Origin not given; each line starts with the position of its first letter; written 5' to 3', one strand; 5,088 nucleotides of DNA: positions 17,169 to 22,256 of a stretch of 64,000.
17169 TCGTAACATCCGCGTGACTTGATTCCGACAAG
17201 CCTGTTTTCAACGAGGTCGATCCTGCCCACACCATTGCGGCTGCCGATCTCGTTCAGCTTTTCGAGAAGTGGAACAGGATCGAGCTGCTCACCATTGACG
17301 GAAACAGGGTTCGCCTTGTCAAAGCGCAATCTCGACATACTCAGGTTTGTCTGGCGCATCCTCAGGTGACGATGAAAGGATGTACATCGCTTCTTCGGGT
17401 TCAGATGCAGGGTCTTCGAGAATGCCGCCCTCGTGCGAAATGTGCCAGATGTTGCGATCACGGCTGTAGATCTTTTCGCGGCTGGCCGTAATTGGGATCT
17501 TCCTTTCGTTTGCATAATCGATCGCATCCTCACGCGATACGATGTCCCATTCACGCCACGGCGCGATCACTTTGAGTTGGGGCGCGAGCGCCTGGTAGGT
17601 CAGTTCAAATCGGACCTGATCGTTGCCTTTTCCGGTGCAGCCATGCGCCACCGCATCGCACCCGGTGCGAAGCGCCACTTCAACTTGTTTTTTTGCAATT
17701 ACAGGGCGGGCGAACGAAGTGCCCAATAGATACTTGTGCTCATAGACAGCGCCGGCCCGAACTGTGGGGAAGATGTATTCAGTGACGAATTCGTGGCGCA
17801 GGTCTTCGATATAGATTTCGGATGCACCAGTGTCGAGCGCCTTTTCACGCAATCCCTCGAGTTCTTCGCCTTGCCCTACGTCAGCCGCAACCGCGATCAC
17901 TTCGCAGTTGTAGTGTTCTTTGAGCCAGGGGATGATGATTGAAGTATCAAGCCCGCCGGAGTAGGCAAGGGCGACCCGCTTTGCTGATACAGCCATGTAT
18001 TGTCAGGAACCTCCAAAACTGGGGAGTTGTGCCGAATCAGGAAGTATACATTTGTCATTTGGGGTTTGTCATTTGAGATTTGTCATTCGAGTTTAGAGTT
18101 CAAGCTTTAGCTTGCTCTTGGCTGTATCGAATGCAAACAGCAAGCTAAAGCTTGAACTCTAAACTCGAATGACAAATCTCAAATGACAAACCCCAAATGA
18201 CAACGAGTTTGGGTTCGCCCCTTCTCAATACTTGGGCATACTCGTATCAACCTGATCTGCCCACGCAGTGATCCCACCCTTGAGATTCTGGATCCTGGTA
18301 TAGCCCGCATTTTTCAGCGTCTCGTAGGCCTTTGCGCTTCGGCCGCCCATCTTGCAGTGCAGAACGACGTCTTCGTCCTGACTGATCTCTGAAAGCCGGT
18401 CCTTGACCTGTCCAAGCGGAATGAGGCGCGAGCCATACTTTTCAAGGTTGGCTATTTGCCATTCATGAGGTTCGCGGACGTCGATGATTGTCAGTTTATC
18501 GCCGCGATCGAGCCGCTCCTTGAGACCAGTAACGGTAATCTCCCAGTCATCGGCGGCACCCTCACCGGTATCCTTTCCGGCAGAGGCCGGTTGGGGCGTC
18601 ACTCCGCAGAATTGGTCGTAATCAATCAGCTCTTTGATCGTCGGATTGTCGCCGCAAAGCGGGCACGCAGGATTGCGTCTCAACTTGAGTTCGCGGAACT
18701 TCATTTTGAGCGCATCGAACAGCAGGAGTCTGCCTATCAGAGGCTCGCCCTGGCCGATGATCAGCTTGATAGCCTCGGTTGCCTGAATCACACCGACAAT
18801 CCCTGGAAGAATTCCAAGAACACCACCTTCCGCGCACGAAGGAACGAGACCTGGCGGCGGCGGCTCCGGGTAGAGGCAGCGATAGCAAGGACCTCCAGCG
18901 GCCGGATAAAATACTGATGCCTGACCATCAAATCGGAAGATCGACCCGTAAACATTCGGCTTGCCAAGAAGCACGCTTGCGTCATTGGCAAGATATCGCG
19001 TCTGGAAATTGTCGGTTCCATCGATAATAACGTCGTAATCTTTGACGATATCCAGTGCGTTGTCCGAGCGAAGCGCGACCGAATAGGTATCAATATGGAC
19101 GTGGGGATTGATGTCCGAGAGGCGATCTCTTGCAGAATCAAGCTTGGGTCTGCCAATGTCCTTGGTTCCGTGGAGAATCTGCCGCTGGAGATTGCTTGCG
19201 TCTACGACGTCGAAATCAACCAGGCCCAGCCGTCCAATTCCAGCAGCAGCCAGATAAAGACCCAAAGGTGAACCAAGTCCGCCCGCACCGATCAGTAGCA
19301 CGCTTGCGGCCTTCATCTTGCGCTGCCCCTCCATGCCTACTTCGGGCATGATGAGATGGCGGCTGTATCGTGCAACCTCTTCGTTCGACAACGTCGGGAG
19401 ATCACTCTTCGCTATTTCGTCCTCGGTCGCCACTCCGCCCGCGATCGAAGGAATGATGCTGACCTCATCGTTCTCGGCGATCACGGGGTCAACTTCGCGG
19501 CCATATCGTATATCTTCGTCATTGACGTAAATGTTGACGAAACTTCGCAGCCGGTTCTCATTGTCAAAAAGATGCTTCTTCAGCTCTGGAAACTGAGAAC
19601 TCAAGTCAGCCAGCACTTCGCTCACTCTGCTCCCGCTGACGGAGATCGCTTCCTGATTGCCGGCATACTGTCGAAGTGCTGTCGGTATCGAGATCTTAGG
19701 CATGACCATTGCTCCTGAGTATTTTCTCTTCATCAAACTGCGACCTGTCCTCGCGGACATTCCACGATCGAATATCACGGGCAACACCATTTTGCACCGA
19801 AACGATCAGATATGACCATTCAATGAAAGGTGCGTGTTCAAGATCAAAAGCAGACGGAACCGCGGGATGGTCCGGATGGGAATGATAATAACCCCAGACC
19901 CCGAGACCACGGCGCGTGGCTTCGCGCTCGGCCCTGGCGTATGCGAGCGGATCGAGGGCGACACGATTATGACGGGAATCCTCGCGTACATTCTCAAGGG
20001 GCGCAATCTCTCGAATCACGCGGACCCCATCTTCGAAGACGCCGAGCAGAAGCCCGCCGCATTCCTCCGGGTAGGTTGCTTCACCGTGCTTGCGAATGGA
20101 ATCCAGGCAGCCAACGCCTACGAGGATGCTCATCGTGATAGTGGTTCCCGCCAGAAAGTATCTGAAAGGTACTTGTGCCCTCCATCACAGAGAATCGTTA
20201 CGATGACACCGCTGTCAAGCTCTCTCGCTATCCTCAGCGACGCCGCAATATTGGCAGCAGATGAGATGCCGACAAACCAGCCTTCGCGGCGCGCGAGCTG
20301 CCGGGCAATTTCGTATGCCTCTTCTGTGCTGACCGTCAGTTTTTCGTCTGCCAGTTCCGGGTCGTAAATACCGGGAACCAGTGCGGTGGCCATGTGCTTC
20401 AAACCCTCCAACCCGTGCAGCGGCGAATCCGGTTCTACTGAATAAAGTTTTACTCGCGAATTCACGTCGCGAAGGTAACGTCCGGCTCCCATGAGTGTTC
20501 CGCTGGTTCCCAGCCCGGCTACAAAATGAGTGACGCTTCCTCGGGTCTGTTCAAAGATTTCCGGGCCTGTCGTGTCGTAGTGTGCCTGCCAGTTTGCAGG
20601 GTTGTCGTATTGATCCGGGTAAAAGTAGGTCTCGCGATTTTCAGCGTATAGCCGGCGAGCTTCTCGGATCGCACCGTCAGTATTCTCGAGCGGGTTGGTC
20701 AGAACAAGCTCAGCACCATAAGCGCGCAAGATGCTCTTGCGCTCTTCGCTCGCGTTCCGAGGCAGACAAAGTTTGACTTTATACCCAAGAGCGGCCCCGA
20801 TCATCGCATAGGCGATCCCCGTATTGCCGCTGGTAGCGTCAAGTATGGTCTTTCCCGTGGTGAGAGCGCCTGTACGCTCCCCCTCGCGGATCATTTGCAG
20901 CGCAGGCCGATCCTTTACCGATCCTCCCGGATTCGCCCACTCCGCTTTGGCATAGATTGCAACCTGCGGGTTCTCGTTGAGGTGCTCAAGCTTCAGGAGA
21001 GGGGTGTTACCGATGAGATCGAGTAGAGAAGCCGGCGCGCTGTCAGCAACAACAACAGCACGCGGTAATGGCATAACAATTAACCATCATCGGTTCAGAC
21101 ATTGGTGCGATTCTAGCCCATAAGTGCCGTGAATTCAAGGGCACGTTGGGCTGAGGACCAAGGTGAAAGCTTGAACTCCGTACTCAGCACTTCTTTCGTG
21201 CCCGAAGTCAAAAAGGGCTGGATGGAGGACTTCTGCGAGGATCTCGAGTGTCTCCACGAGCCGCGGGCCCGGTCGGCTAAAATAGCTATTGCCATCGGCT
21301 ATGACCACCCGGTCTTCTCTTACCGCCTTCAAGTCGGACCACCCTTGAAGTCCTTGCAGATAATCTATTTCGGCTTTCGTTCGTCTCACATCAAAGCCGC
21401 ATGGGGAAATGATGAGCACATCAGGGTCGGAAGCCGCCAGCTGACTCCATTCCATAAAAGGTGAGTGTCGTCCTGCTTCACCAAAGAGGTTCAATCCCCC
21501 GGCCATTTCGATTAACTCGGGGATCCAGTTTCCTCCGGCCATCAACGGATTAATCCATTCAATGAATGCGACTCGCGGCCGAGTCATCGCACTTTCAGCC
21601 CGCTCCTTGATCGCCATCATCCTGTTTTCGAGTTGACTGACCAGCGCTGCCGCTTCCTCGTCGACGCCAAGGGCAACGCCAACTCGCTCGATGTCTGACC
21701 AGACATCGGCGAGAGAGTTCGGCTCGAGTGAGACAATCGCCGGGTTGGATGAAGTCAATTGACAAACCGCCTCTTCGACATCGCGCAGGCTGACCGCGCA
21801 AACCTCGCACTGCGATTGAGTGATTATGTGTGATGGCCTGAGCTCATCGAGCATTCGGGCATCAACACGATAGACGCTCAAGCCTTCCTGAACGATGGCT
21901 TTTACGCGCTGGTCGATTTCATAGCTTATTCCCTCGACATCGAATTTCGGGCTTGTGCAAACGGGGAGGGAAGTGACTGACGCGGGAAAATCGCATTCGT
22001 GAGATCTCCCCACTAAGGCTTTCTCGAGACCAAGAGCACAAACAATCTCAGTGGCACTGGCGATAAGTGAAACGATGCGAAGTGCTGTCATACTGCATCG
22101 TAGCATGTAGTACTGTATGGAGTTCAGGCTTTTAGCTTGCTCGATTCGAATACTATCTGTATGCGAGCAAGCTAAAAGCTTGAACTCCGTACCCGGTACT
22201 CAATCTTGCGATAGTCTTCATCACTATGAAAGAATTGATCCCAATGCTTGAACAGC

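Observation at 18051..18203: Family A composite nested-palindrome repeat (core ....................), six dispersed intergenic copies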

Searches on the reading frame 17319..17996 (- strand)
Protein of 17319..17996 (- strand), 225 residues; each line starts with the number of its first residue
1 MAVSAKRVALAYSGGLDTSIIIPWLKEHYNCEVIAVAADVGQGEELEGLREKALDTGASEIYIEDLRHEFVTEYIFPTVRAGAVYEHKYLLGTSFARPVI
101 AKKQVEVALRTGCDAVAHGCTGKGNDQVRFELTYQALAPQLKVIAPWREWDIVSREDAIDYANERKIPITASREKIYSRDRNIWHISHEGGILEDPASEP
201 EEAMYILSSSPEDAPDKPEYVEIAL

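Call 15: search_protein_families(library=ncbifam, proteins=[window:17319-17996:-])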
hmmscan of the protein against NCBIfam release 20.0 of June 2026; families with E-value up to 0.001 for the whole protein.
window:17319-17996:- (225 aa): 6 families
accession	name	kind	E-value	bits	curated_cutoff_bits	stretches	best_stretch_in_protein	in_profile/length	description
NF001770.0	PRK00509.1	equivalog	3.3e-109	365.6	334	1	4-224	3-223/401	argininosuccinate synthase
TIGR00032.1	argG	equivalog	6.3e-84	282.5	268.2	1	7-224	1-218/394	argininosuccinate synthase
NF010392.0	PRK13820.1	equivalog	3.8e-72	243.5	512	1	6-224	3-218/395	argininosuccinate synthase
NF038212.1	argG_rel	exception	8.9e-32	110.3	425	1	4-210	13-216/381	argininosuccinate synthase-related protein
NF003385.0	PRK04527.1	equivalog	1.8e-30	105.9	603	1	4-223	2-221/401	argininosuccinate synthase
NF003779.0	PRK05370.1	equivalog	3.9e-22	78.7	657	1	5-195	11-209/448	argininosuccinate synthase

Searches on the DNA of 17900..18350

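Call 18: search_rna_families(source=window, start=17900, end=18350, threshold=evalue, max_evalue=10, show_alignments=3)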
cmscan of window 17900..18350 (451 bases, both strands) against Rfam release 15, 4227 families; matches with E-value up to 10: 13.
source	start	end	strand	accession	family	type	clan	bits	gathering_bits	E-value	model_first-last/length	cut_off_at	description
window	18049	18205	-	RF04174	MIR4208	Gene; miRNA;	-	70.2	140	4.6e-11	1-191/191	no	MIR4208 microRNA precursor family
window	18077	18177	-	RF03410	mir-1891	Gene; miRNA;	-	41.5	70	1.5e-07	1-87/87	no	mir-1891 microRNA precursor family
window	18084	18169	-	RF03367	mir-975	Gene; miRNA;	-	36.6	90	1.2e-05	1-91/91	no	mir-975 microRNA precursor family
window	18081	18178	-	RF00950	mir-927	Gene; miRNA;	-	34.2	60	0.00017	1-86/86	no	mir-927 microRNA precursor family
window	18077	18174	+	RF00950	mir-927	Gene; miRNA;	-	33.9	60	0.0002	1-86/86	no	mir-927 microRNA precursor family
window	18087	18168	+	RF03256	mir-1286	Gene; miRNA;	-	27.7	70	0.00091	1-76/76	no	mir-1286 microRNA precursor family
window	18097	18159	+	RF03818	MIR7994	Gene; miRNA;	-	24.7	100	0.017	1-90/90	no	MIR7994 microRNA precursor family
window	18004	18188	+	RF02316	TtnuHACA9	Gene; snRNA; snoRNA; HACA-box;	-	19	100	1.4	1-135/135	no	Tetrahymena snoRNA TtnuHACA9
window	18061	18233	+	RF02729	JA01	Gene; sRNA;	-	17.5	111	2.4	1-153/153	no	Aggregatibacter sRNA JA01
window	18051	18181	+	RF01979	HOTAIRM1_5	Gene; lncRNA;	-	17.1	60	3.9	1-145/145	no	HOX antisense intergenic RNA myeloid 1 conserved region 5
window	18003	18089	-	RF01563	DdR13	Gene; snRNA; snoRNA; CD-box;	-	15.2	65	1.3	1-80/80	no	Dictyostelium snoRNA DdR13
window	18101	18156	-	RF04001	mir-7918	Gene; miRNA;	-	14.9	80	3.4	1-58/58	no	mir-7918 microRNA precursor family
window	17929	18035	+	RF01563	DdR13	Gene; snRNA; snoRNA; CD-box;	-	12.7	65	5.2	1-80/80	no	Dictyostelium snoRNA DdR13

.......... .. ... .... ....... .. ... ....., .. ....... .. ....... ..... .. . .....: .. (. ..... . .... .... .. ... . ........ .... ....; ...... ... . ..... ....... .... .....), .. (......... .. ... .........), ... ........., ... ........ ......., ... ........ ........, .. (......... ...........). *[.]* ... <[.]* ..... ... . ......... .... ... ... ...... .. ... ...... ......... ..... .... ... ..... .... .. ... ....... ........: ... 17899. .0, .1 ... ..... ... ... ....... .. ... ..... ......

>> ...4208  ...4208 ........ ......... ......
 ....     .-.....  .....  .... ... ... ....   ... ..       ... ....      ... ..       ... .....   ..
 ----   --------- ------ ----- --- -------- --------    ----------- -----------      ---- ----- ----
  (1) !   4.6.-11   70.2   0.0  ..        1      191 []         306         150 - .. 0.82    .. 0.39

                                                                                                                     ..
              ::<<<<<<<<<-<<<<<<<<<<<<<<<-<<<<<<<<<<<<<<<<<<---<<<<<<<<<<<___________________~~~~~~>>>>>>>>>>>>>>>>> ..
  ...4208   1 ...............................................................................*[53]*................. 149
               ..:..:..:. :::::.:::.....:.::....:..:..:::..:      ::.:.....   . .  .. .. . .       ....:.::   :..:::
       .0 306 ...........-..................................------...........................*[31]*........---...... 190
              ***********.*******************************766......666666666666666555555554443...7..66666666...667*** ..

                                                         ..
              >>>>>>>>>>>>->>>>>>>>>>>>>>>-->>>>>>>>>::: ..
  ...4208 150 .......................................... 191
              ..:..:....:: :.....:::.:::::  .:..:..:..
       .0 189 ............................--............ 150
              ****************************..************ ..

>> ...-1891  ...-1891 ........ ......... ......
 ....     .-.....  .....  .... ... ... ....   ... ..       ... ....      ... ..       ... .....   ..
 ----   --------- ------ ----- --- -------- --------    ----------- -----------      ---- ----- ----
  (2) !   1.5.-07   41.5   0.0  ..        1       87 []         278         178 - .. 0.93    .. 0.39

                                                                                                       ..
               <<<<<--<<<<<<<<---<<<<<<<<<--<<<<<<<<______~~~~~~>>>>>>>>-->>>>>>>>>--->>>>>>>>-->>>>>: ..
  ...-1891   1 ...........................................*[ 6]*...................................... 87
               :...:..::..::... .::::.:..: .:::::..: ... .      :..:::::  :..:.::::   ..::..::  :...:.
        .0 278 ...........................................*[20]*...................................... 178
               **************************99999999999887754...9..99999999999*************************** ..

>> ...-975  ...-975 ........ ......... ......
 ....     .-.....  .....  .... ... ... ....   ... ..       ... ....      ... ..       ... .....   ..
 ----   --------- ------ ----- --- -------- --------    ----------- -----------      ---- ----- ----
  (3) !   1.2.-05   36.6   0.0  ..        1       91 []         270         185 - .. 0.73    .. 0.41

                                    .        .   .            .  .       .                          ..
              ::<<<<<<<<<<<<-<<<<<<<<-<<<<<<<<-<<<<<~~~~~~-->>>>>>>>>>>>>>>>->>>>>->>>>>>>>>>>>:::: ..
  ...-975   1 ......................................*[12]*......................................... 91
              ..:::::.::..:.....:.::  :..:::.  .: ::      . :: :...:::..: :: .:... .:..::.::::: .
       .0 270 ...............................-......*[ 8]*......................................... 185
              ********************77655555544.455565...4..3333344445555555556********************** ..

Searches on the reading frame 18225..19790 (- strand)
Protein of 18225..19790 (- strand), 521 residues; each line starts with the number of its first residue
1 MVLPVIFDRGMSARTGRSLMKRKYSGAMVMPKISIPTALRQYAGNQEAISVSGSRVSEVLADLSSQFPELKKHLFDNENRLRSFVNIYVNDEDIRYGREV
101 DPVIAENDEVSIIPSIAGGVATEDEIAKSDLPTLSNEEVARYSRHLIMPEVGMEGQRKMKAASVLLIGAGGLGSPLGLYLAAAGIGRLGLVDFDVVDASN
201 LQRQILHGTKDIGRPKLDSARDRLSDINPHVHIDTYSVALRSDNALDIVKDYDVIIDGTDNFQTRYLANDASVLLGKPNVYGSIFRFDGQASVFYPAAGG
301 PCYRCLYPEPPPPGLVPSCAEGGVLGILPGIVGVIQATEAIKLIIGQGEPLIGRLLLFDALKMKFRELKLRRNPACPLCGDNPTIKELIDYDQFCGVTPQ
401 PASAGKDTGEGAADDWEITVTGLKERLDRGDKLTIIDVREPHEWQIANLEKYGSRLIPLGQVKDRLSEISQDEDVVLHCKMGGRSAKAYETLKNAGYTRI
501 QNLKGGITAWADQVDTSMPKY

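Call 15: search_protein_families(library=ncbifam, proteins=[window:18225-19790:-])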
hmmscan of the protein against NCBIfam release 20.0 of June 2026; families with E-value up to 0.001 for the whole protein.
window:18225-19790:- (521 aa): 32 families (the best 25 are shown)
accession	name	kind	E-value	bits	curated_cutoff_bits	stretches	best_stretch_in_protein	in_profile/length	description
NF005646.0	PRK07411.1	equivalog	8.6e-169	561.7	633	1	133-521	10-390/390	molybdopterin-synthase adenylyltransferase MoeB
NF005902.0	PRK07878.1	equivalog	3.2e-156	520.2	647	1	133-521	14-392/392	adenylyltransferase/sulfurtransferase MoeZ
NF006444.0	PRK08762.1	equivalog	9.7e-144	478.7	449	2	113-396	97-384/387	molybdopterin-synthase adenylyltransferase MoeB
NF047750.1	SAMPActivE1UbaA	equivalog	4.3e-102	341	450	1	133-398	4-268/270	SAMP-activating enzyme E1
NF004281.0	PRK05690.1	subfamily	6.2e-94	313.9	266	1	133-380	4-249/250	molybdopterin-synthase adenylyltransferase MoeB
NF004111.0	PRK05600.1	equivalog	8.6e-79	265.3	437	1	126-509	6-370/371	ThiF family adenylyltransferase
TIGR02355.1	moeB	equivalog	3.4e-72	242.7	376.55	1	138-379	1-240/240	molybdopterin-synthase adenylyltransferase MoeB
TIGR02356.1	adenyl_thiF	equivalog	3.1e-70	235.7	275.25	1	141-344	1-203/203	thiazole biosynthesis adenylyltransferase ThiF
NF006204.0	PRK08328.1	equivalog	3.7e-49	167.4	339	1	134-365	2-226/231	hypothetical protein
NF009123.0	PRK12475.1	subfamily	3.8e-47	161.2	510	1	140-390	3-254/338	MoeB/ThiF family adenylyltransferase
NF006395.0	PRK08644.1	equivalog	1.7e-29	103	159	1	150-268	19-136/215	sulfur carrier protein ThiS adenylyltransferase ThiF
TIGR02354.1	thiF_fam2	equivalog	1.4e-26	93.6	152.2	1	156-268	16-127/200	thiamine biosynthesis protein ThiF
NF006077.0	PRK08223.1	equivalog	1.5e-19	70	266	1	151-264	18-131/296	hypothetical protein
NF011424.0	PRK14851.1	subfamily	1.7e-17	62.7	1170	1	153-263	35-145/679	hypothetical protein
NF011425.0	PRK14852.1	equivalog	2.6e-14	52.1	1337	1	141-294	314-467/989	hypothetical protein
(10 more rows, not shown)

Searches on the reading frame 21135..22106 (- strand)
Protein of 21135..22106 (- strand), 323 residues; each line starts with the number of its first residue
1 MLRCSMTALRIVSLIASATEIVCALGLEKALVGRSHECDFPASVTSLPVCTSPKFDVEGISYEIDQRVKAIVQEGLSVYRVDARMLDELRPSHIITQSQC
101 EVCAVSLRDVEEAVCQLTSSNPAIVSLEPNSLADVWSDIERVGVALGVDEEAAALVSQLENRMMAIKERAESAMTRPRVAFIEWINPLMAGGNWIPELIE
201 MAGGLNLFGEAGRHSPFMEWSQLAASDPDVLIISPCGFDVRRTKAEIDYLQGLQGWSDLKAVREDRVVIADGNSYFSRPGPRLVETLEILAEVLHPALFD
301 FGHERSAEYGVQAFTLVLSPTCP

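Call 15: search_protein_families(library=ncbifam, proteins=[window:21135-22106:-])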
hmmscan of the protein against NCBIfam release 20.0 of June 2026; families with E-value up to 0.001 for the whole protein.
window:21135-22106:- (323 aa): 5 families
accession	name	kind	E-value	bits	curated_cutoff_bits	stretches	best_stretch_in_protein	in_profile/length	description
TIGR04281.1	peripla_PGF_1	equivalog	1.5e-16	60.5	325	1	111-300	92-270/330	PGF-CTERM-anchored ABC transporter substrate-binding protein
TIGR03868.1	F420-O_ABCperi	hypoth_equivalog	1.4e-13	50.7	392.4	1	9-293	18-283/287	putative F420-0 ABC transporter substrate-binding protein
TIGR03659.1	IsdE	equivalog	4.2e-08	32.7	298.65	1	62-271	67-268/292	heme ABC transporter substrate-binding protein IsdE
NF002894.0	PRK03379.1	equivalog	4.9e-08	32.4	234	1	111-292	91-260/266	vitamin B12 ABC transporter substrate-binding protein BtuF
NF052484.1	sider_BP_EitA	equivalog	6.5e-05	22.2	640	1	10-274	38-304/328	siderophore ABC transporter substrate-binding protein EitA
